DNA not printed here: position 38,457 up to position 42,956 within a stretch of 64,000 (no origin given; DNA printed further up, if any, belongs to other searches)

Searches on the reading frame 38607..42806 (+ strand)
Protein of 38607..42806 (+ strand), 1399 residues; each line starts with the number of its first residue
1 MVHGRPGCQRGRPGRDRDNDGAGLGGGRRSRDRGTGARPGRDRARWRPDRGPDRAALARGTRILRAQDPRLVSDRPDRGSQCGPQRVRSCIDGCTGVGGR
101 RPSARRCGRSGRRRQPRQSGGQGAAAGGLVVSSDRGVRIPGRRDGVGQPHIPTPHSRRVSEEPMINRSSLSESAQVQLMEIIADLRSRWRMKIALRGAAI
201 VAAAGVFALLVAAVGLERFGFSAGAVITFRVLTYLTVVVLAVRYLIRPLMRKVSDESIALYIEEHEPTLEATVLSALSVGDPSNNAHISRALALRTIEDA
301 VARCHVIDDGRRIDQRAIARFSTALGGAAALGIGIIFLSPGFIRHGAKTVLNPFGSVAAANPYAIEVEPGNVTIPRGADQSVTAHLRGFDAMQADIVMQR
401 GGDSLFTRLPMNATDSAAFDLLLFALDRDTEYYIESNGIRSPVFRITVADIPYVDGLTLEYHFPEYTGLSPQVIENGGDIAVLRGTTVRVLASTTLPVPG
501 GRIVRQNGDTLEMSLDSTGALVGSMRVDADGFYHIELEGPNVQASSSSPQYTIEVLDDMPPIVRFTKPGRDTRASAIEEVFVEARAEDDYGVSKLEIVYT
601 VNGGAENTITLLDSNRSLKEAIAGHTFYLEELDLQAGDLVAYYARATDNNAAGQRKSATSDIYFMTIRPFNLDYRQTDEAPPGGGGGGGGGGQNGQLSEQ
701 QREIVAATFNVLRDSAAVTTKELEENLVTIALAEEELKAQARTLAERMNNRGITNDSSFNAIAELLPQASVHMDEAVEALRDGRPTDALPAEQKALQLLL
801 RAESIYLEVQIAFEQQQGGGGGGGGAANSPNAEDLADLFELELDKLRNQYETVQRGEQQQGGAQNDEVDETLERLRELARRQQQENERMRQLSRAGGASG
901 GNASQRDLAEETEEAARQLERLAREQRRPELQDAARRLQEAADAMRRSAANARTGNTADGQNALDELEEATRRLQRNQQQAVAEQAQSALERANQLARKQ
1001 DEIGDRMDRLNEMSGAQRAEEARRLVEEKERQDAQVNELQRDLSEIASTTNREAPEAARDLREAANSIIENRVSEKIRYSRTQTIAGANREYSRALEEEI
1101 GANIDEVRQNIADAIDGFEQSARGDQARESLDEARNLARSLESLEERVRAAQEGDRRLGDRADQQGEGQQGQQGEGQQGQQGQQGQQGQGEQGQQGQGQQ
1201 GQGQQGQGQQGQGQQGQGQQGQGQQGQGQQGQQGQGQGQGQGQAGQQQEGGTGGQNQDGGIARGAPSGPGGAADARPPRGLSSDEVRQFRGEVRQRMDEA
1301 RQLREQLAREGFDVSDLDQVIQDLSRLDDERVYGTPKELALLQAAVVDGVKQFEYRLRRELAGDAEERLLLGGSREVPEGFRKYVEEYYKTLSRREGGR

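Call 39: search_protein_families(library=pfam, proteins=[window:38607-42806:+], max_evalue=0.00001)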
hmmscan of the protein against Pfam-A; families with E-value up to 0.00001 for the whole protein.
window:38607-42806:+ (1399 aa): 1 family
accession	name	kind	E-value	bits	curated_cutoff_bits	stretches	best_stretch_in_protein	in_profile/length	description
PF13779.11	DUF4175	-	2.3e-14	52.9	27.3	2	464-612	193-334/825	Domain of unknown function (DUF4175)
